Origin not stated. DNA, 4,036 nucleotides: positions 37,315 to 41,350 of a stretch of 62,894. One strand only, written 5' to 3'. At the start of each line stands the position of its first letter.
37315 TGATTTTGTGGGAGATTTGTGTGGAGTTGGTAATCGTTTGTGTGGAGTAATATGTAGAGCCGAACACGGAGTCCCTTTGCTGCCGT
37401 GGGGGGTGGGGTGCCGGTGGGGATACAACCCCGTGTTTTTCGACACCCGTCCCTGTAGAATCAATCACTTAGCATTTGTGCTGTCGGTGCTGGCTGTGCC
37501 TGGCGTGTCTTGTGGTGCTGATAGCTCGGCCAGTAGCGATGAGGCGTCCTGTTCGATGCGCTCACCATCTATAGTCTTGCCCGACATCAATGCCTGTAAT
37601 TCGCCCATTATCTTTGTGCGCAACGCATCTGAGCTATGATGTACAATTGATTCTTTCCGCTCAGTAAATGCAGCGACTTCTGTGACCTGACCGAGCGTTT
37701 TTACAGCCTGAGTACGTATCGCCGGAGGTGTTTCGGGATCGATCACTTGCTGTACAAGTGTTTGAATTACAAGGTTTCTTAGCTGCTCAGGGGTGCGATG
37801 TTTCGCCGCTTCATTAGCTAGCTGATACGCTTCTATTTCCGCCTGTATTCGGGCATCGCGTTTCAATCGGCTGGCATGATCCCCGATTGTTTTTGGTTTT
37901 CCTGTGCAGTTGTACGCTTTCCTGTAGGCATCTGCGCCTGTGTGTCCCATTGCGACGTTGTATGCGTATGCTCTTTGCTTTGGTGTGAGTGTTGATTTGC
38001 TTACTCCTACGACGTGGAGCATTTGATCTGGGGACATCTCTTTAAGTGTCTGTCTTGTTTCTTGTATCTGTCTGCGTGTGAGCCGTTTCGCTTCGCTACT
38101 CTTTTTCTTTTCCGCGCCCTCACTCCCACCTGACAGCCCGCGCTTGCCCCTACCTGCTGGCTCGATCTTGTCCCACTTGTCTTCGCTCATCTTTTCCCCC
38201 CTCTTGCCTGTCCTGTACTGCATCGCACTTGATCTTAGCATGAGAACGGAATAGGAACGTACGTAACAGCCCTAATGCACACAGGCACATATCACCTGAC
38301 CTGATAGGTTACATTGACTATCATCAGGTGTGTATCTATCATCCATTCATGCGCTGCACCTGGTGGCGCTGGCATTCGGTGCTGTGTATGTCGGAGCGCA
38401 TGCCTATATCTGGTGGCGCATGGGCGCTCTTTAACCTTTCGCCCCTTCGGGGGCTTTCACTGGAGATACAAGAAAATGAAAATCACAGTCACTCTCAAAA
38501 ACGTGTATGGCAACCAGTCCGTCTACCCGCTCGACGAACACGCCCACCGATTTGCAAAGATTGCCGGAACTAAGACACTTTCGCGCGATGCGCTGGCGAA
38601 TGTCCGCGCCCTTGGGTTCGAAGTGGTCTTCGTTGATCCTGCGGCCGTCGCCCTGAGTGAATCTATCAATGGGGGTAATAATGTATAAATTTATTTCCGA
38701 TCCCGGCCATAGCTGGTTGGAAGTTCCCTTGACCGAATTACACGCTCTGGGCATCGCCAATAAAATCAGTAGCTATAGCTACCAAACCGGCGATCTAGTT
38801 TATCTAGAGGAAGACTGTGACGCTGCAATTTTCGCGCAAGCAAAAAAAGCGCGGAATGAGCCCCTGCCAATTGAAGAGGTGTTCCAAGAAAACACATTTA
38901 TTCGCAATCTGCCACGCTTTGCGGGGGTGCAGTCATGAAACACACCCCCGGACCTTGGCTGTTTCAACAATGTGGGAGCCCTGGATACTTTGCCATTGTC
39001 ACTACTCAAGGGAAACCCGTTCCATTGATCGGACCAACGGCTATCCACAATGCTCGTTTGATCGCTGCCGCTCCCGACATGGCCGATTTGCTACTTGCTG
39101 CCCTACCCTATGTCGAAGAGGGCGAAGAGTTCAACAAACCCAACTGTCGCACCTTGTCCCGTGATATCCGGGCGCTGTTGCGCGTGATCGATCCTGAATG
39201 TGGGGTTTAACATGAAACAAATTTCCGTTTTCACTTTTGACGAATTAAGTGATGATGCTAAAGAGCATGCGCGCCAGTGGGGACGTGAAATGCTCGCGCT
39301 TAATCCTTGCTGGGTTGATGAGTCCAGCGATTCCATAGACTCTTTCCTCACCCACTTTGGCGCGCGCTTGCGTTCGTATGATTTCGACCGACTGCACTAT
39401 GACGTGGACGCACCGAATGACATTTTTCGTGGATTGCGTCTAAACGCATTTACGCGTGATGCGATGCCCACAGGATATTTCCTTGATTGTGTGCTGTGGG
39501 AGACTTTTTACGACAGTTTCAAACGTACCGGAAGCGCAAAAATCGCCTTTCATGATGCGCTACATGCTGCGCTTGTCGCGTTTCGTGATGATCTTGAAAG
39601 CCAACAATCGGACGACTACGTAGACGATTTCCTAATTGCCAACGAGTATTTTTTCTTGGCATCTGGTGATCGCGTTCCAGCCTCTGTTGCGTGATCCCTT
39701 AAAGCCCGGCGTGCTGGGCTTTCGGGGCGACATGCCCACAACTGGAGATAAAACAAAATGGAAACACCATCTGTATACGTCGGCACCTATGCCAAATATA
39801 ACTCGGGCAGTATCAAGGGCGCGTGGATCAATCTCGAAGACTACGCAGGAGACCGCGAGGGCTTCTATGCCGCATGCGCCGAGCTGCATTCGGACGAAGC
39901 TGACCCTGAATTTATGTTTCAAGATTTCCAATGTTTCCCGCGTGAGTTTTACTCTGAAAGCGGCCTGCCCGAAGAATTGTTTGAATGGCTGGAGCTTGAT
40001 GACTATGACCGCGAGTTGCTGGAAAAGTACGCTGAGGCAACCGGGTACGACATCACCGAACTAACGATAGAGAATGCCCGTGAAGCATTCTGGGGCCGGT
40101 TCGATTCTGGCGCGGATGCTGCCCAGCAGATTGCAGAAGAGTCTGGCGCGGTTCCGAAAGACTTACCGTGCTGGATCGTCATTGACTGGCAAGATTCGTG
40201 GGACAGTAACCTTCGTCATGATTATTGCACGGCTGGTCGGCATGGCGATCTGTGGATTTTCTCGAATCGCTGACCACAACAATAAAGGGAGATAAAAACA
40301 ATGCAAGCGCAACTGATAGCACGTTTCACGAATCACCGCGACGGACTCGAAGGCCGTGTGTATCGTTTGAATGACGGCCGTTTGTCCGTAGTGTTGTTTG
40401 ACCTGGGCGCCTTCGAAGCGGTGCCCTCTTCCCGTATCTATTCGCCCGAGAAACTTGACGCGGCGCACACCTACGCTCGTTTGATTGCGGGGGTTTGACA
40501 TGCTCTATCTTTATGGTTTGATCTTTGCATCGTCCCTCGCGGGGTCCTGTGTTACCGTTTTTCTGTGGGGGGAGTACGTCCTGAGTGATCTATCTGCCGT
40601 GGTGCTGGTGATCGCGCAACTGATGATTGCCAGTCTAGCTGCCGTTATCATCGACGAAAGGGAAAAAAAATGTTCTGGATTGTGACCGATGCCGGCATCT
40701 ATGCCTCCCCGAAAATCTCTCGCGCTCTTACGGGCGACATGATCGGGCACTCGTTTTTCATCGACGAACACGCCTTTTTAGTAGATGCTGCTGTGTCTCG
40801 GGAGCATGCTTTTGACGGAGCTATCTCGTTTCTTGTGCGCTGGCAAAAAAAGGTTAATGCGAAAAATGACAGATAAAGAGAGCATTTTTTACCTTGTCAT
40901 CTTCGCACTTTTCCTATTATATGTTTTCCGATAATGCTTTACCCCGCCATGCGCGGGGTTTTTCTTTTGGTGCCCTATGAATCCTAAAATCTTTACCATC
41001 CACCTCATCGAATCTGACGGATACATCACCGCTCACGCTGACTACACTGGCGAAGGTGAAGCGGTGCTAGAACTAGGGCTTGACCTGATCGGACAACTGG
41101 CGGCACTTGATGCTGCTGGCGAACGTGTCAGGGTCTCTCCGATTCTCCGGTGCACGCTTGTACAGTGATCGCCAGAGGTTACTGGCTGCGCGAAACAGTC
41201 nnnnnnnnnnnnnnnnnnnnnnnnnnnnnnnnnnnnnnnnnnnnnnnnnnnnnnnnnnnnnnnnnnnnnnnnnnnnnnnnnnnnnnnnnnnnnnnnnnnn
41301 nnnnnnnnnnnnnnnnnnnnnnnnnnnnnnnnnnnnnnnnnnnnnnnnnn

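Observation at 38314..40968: ArdA-anchored early operon on the opposite strand: candidate anti-defence island of eight small genes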

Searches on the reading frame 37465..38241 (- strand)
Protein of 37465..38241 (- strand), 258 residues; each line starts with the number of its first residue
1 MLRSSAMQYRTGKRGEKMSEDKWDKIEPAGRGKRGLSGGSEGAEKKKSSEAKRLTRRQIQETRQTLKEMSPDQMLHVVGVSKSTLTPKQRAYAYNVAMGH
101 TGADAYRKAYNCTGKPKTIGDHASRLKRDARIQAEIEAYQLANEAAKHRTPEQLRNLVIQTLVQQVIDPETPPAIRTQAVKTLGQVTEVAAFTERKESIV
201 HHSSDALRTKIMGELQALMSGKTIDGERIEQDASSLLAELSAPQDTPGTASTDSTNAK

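Call 10: search_protein_families(library=phrogs, proteins=[window:37465-38241:-], max_evalue=0.00001)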
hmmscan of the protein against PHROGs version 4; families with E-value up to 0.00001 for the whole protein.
window:37465-38241:- (258 aa): 1 family
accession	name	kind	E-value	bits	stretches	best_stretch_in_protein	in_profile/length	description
phrog_51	-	head and packaging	3.3e-09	37.9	1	47-148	51-150/261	terminase small subunit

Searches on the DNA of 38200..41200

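Call 110: search_rna_families(source=window, start=38200, end=41200, threshold=evalue, max_evalue=1)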
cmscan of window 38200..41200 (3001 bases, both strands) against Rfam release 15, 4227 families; matches with E-value up to 1: 2.
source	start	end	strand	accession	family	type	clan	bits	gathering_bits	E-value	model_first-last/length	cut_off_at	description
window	40815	40967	+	RF00022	GcvB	Gene;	-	18.7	42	0.4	1-204/204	no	GcvB RNA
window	38414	38454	+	RF01716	PhotoRC-I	Cis-reg;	-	17.1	45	0.35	1-44/44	no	PhotoRC-I RNA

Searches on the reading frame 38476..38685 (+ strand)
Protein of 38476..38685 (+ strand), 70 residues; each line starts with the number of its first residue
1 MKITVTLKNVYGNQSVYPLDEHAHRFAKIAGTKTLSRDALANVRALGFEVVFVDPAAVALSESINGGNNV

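Call 4: search_protein_families(library=pfam, proteins=[window:38476-38685:+], max_evalue=0.1)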
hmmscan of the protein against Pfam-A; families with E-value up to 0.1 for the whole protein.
window:38476-38685:+ (70 aa): 0 families

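Call 5: search_protein_families(library=phrogs, proteins=[window:38476-38685:+], max_evalue=0.01)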
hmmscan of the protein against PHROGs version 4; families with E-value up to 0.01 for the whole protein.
window:38476-38685:+ (70 aa): 0 families

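Call 12: search_protein_families(library=ncbifam, proteins=[window:38476-38685:+], max_evalue=0.1)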
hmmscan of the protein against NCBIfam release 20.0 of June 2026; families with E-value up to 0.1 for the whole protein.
window:38476-38685:+ (70 aa): 0 families

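Call 13: search_protein_families(library=padloc, proteins=[window:38476-38685:+], max_evalue=0.1)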
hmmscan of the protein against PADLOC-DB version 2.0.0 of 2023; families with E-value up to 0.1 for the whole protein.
window:38476-38685:+ (70 aa): 0 families

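Call 68: search_dna_similar(query=window:38476-38685:+, collection=phages, mode=protein, max_evalue=0.001, max_rows=12)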
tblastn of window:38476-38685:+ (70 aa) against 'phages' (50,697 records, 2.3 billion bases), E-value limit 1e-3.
Records with a match: 2; places in all: 2; records where one place covers at least 80% of the query: 1.
Best place of each record, by identity: <60% 2.
By first word of the organism name: Caudoviricetes 1; uncultured 1.
By host as written in the record: - 2.
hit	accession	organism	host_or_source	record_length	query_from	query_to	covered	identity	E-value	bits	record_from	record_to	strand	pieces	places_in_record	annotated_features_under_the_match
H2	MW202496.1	Caudoviricetes sp.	Manatee Spring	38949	1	56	80%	48.2%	7e-11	61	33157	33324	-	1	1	hypothetical protein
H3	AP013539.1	uncultured phage_MedDCM-OCT-S28-C3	metagenomic fosmid library constructed ...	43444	7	53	67%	40.4%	4e-4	42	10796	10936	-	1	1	hypothetical protein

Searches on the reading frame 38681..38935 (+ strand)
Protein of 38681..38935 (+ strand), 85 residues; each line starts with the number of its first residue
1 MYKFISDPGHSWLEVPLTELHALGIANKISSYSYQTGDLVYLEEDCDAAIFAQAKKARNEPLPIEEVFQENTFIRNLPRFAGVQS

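Call 4: search_protein_families(library=pfam, proteins=[window:38681-38935:+], max_evalue=0.1)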
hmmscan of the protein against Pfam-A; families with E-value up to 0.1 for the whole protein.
window:38681-38935:+ (85 aa): 0 families

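Call 5: search_protein_families(library=phrogs, proteins=[window:38681-38935:+], max_evalue=0.01)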
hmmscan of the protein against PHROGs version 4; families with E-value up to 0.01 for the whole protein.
window:38681-38935:+ (85 aa): 0 families

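Call 12: search_protein_families(library=ncbifam, proteins=[window:38681-38935:+], max_evalue=0.1)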
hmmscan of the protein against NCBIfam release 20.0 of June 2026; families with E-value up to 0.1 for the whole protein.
window:38681-38935:+ (85 aa): 0 families

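Call 13: search_protein_families(library=padloc, proteins=[window:38681-38935:+], max_evalue=0.1)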
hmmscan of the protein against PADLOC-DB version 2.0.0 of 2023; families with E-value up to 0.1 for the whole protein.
window:38681-38935:+ (85 aa): 0 families

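Call 69: search_dna_similar(query=window:38681-38935:+, collection=phages, mode=protein, max_evalue=0.001, max_rows=12)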
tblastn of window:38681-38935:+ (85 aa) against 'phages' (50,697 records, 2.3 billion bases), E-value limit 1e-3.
Records with a match: 4; places in all: 4; records where one place covers at least 80% of the query: 2.
Best place of each record, by identity: <60% 4.
By first word of the organism name: Erythrobacter 1; Caudoviricetes 1; Limnohabitans 1; Roseobacter 1.
By host as written in the record: Erythrobacter sp. 1; - 1; Limnohabitans sp. DCL3 1; Roseobacter sp. (CHUG lineage) 1.
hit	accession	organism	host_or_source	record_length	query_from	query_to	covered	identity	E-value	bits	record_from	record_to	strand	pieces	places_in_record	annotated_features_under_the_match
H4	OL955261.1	Erythrobacter phage vB_EliS-L02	Erythrobacter sp.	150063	2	78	91%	42.5%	2e-11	63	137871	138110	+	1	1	hypothetical protein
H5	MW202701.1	Caudoviricetes sp.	Manatee Spring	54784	6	80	88%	43.4%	4e-13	68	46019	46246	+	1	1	none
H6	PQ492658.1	Limnohabitans phage DC31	Limnohabitans sp. DCL3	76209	2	58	67%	56.1%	3e-13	69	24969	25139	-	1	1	hypothetical protein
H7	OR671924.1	Roseobacter phage CRP-810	Roseobacter sp. (CHUG lineage)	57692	2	67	78%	41.2%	1e-5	47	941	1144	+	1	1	hypothetical protein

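Call 92: find_homologous_proteins(query=window:38681-38935:+, max_evalue=0.001)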
Query window:38681-38935:+ (85 aa): 237 proteins with E <= 0.001 among 237 candidates; the best 120 are listed.
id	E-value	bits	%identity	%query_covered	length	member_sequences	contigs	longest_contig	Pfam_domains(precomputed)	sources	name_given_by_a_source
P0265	5.2e-50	185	100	100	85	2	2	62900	-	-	-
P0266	1.3e-30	123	71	93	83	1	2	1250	-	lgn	-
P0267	3.0e-30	122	71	93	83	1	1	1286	-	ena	-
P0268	3.0e-30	122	71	93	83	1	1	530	-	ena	-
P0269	8.2e-30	121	70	93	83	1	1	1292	-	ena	-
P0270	1.3e-29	120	71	94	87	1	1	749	-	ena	-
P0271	1.5e-29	120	70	94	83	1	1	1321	-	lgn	-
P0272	1.6e-29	120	70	93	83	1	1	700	-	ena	-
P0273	2.2e-29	119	73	94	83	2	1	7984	-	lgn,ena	-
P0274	3.1e-29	119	70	93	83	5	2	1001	-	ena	-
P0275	5.6e-29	118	70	94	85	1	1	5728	-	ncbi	-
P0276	1.6e-28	116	68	93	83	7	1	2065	-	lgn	-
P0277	3.7e-28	115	69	94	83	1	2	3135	-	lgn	-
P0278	3.7e-28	115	68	94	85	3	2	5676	-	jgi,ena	-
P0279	7.6e-28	114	69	94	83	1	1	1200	-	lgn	-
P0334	2.3e-16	78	51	95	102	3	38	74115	-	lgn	-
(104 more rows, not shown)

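Call 95: search_solved_structures(query=A5, max_evalue=10)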
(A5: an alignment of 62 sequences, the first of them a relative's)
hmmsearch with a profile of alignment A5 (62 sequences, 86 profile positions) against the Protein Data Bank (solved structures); distinct sequences matched with E-value up to 10: 2.
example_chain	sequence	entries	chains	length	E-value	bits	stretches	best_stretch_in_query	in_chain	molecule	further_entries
12bm_g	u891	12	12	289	1.5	12.2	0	39-59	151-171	Thioredoxin-like protein 1 | TXNL1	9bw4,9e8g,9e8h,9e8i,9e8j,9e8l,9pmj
9e8o_u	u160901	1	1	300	1.6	12.1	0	39-59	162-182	Thioredoxin-like protein 1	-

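Call 96: find_encoding_contigs(protein=P0334, flank=4000, max_places=4)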
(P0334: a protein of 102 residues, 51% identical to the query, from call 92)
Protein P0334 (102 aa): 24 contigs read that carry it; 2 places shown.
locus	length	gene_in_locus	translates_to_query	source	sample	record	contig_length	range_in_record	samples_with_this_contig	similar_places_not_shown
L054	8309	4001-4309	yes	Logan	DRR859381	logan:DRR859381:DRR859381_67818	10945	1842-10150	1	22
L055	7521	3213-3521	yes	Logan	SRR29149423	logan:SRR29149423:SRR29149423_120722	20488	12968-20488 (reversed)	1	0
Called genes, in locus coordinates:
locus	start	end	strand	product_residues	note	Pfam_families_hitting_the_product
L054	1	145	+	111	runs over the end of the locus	-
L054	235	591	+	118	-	-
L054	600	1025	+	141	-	-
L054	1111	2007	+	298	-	PF10547:P22_AR_N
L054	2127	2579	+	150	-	-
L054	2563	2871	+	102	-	PF24746:DUF7694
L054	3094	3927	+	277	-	-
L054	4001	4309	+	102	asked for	-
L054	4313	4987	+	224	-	-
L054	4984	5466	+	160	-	-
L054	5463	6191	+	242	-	PF20582:UPF0758_N, PF04002:RadC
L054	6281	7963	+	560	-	-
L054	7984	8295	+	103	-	-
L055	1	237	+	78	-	?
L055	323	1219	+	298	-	PF10547:P22_AR_N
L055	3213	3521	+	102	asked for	-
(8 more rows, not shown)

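Call 106: predict_structure(alignment_id=A5)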
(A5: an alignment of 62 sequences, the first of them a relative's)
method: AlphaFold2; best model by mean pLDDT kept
length: 85 residues; sequences in the alignment: 62
mean_pLDDT: 95.5   pTM: 0.86
mean pLDDT of the five models: 95.5, 95.4, 95.1, 94.8, 94.8
residues with pLDDT >= 90: 80; 70-90: 2; 50-70: 2; < 50: 1
segments of 3 or more residues with pLDDT < 50: none
pLDDT, mean of each block of 10 residues (from residue 1): 96 98 97 97 97 98 97 97 67
secondary structure, 60 per line:
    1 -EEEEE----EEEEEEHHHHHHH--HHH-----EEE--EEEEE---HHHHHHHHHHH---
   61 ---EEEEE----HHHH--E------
elements in order: E2-6 E11-16 H17-23 E34-36 E39-43 H47-57 E64-68 H73-76

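Call 108: fold_search(model_id=the predicted structure, library=pdb)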
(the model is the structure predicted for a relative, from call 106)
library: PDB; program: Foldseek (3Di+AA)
matches with E <= 10: 177; with E <= 0.001: 0
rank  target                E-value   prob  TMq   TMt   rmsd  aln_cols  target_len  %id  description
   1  1s12_A                5.5e-02  0.38  0.29  0.27   6.9        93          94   14  Crystal structure of TM1457 (released 2004-12-07)
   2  1s12_C                1.0e-01  0.51  0.33  0.32   6.3        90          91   12  Crystal structure of TM1457 (released 2004-12-07)
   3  1d1r_MODEL_1_A        5.4e-01  0.23  0.39  0.39   5.3        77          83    9  NMR SOLUTION STRUCTURE OF THE PRODUCT OF THE E. COLI YCIH GENE. (released 1999-10-06)
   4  4zib                  6.2e-01  0.09  0.24  0.12   7.8        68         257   16  Crystal Structure of the C-terminal domain of PylRS mutant bound with 3-benzothienyl-l-alanine and ATP (released 2016-03-02)
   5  2q7g                  9.1e-01  0.08  0.25  0.12   7.6        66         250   17  Pyrrolysine tRNA Synthetase bound to a pyrrolysine analogue (cyc) and ATP (released 2007-07-24)
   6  6lya                  9.1e-01  0.08  0.24  0.12   6.8        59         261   19  PylRS C-terminus domain mutant bound with 1-Methyl-L-tryptophan and AMPNP (released 2020-07-08)
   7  2zce                  9.7e-01  0.08  0.24  0.12   7.8        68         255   16  Crystal structure of the catalytic domain of pyrrolysyl-tRNA synthetase in complex with pyrrolysine and an ATP analogue (released 2008-04-22)
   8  6aaz                  1.2e+00  0.08  0.27  0.12   7.8        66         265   20  Crystal structure of Methanosarcina mazei PylRS(Y306A/Y384F) complexed with pNO2ZLys (released 2019-04-17)
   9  5exr_B                1.3e+00  0.10  0.31  0.08   4.9        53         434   19  Crystal structure of human primosome (released 2016-03-23)
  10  5k1p                  1.3e+00  0.07  0.24  0.11   7.7        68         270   16  Catalytic domain of polyspecific pyrrolysyl-tRNA synthetase mutant N346A/C348A in complex with AMPPNP (released 2016-10-19)
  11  3ff6_C                1.3e+00  0.07  0.25  0.04  17.4        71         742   10  Human ACC2 CT domain with CP-640186 (released 2009-05-19)
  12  8ke4                  1.3e+00  0.07  0.25  0.12   6.8        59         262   19  PylRS C-terminus domain mutant bound with D-3-bromophenylalanine and AMPNP (released 2023-11-01)
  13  4mo0                  1.4e+00  0.12  0.36  0.37   5.0        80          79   15  Crystal structure of aIF1 from Methanocaldococcus jannaschii (released 2014-09-17)
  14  2zin                  1.5e+00  0.06  0.24  0.12   7.8        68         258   16  Crystal structure of the catalytic domain of pyrrolysyl-tRNA synthetase in complex with BocLys and an ATP analogue (released 2008-12-02)
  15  9t2w_B                1.7e+00  0.11  0.38  0.30   6.7        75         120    8  YdhG-like domain-containing protein (Frataxin) from Listeria monocytogenes (released 2025-11-19)
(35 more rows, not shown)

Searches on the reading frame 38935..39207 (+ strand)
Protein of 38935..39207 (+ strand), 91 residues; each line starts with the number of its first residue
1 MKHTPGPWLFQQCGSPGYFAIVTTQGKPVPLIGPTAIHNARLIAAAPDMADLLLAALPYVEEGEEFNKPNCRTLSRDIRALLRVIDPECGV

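Call 4: search_protein_families(library=pfam, proteins=[window:38935-39207:+], max_evalue=0.1)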
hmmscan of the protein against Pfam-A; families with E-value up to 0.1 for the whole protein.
window:38935-39207:+ (91 aa): 0 families

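Call 5: search_protein_families(library=phrogs, proteins=[window:38935-39207:+], max_evalue=0.01)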
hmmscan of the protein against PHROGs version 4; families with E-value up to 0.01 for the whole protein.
window:38935-39207:+ (91 aa): 1 family
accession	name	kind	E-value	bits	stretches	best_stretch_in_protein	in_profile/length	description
phrog_1273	-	unknown function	2.7e-09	38.4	1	1-75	6-87/103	-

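Call 12: search_protein_families(library=ncbifam, proteins=[window:38935-39207:+], max_evalue=0.1)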
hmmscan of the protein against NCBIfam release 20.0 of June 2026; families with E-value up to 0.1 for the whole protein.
window:38935-39207:+ (91 aa): 0 families

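Call 13: search_protein_families(library=padloc, proteins=[window:38935-39207:+], max_evalue=0.1)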
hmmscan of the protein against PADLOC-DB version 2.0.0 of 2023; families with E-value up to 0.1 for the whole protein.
window:38935-39207:+ (91 aa): 0 families

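Call 113: search_solved_structures(query=window:38935-39207:+, max_evalue=10)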
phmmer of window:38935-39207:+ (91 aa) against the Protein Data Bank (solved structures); distinct sequences matched with E-value up to 10: 1.
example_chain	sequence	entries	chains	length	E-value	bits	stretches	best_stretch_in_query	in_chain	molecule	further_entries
3jb4_C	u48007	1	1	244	1.7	12.1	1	21-66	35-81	VP3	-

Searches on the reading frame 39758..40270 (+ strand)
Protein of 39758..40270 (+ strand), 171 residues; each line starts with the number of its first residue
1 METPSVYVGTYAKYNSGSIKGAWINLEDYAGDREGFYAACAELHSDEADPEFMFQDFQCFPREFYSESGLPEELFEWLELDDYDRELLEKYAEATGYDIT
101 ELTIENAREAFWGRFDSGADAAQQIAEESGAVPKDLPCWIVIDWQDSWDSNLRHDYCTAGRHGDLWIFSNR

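Call 4: search_protein_families(library=pfam, proteins=[window:39758-40270:+], max_evalue=0.1)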
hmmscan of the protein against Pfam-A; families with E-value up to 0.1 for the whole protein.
window:39758-40270:+ (171 aa): 1 family
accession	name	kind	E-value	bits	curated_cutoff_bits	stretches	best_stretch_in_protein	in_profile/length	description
PF07275.16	ArdA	-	4.8e-16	60.2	27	1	6-146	1-135/155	Antirestriction protein (ArdA)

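Call 5: search_protein_families(library=phrogs, proteins=[window:39758-40270:+], max_evalue=0.01)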
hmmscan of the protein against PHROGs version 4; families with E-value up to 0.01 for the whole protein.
window:39758-40270:+ (171 aa): 3 families
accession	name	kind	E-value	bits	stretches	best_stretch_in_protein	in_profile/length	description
phrog_2059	-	moron, auxiliary metabolic gene and host takeover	5.6e-15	57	1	3-133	2-141/181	anti-restriction protein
phrog_36653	-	moron, auxiliary metabolic gene and host takeover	3e-08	34.7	1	85-159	68-139/152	anti-restriction protein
phrog_25535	-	unknown function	0.0011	19.9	1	120-160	86-126/135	-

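Call 12: search_protein_families(library=ncbifam, proteins=[window:39758-40270:+], max_evalue=0.1)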
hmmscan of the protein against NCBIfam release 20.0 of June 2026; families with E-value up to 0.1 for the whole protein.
window:39758-40270:+ (171 aa): 0 families

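Call 13: search_protein_families(library=padloc, proteins=[window:39758-40270:+], max_evalue=0.1)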
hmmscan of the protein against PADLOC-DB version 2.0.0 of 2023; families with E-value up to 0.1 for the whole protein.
window:39758-40270:+ (171 aa): 0 families

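Call 15: search_solved_structures(query=window:39758-40270:+, max_evalue=1, show_alignments=1)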
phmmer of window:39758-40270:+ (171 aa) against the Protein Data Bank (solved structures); distinct sequences matched with E-value up to 1: 2.
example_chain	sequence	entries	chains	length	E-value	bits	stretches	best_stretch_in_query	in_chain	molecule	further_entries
8g2z_1R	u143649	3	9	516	0.074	16.1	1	3-95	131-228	RIB72B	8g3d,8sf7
2w82_A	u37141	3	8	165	0.23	14.5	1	2-138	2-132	ORF18 | Antirestriction protein ArdA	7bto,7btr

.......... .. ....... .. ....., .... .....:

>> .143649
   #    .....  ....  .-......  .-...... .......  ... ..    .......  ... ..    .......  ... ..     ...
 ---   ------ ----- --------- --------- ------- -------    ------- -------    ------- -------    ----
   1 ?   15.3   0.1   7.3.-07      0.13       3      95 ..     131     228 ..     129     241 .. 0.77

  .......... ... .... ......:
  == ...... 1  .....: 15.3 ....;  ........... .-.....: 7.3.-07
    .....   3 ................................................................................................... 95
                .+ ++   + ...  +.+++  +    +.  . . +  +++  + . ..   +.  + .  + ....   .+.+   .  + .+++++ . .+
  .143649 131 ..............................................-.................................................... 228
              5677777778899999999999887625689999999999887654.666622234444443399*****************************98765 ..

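Call 70: search_dna_similar(query=window:39758-40270:+, collection=phages, mode=protein, max_evalue=0.001, max_rows=12)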
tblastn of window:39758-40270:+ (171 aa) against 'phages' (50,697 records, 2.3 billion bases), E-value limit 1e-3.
Records with a match: 7; places in all: 7; records where one place covers at least 80% of the query: 4.
Best place of each record, by identity: <60% 7.
By first word of the organism name: Cellulophaga 4; Cyanophage 2; Marine 1.
By host as written in the record: Cellulophaga baltica #18 2; Cellulophaga baltica #13 2; Prochlorococcus sp. NATL2A 2; - 1.
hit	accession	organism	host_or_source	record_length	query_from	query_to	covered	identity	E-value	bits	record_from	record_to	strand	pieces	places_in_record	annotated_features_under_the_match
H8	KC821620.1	Cellulophaga phage phi18:3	Cellulophaga baltica #18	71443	6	162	92%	30.8%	7e-6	50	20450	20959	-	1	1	anti-restriction protein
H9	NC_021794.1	Cellulophaga phage phi18:3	Cellulophaga baltica #18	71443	6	162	92%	30.8%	7e-6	50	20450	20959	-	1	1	anti-restriction protein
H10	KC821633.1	Cellulophaga phage phi13:2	Cellulophaga baltica #13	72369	6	162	92%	28.7%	2e-5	50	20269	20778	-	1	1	anti-restriction protein | hypothetical protein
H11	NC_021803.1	Cellulophaga phage phi13:2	Cellulophaga baltica #13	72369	6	162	92%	28.7%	2e-5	50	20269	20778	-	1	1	anti-restriction protein | hypothetical protein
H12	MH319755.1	Marine virus AG-345-L05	single cell amplified by WGA-X; seawater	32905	104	157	32%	46.3%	2e-8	58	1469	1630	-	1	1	record has no annotation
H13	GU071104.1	Cyanophage NATL2A-133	Prochlorococcus sp. NATL2A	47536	103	170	40%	35.3%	8e-4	45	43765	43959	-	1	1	predicted protein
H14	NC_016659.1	Cyanophage NATL2A-133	Prochlorococcus sp. NATL2A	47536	103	170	40%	35.3%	8e-4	45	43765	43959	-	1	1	hypothetical protein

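Call 118: find_related_loci(query=window:39758-40270:+, collection=viral_contigs, flank=4000)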
Query window:39758-40270:+ (171 aa) in viral_contigs; peptide patterns used: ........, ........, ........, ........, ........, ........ (x = any residue, [..] = any of these).
104 stretches matched a pattern; 100 encode a relative of the query (tblastn E <= 1e-3); the best 80 are kept; 80 distinct loci.
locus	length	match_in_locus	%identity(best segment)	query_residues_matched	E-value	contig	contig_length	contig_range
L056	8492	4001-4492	61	4-170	1e-61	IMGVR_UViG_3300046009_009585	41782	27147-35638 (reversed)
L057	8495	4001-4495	59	4-171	1e-61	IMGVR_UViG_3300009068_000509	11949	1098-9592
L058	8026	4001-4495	60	4-171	2e-61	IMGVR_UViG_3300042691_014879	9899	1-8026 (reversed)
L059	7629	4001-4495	58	4-171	6e-61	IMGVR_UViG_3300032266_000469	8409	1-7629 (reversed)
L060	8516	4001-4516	55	3-171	2e-58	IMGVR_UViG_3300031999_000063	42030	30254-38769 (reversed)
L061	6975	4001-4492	51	3-170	1e-52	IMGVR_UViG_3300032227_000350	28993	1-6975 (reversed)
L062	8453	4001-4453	56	3-156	9e-52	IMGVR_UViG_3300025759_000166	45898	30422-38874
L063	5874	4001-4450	55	3-156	4e-49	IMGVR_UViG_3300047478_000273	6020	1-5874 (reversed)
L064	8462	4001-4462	52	4-158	1e-45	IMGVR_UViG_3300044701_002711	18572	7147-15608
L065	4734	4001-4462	52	4-158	1e-45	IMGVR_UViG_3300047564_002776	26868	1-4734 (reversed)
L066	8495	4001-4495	51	3-169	2e-45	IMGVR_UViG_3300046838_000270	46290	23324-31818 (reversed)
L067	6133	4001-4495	49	3-170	1e-43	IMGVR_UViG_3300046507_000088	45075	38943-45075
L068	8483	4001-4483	55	6-170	2e-43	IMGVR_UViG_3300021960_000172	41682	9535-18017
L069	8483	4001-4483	46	3-170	2e-43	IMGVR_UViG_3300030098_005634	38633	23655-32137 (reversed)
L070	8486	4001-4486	50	3-168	4e-42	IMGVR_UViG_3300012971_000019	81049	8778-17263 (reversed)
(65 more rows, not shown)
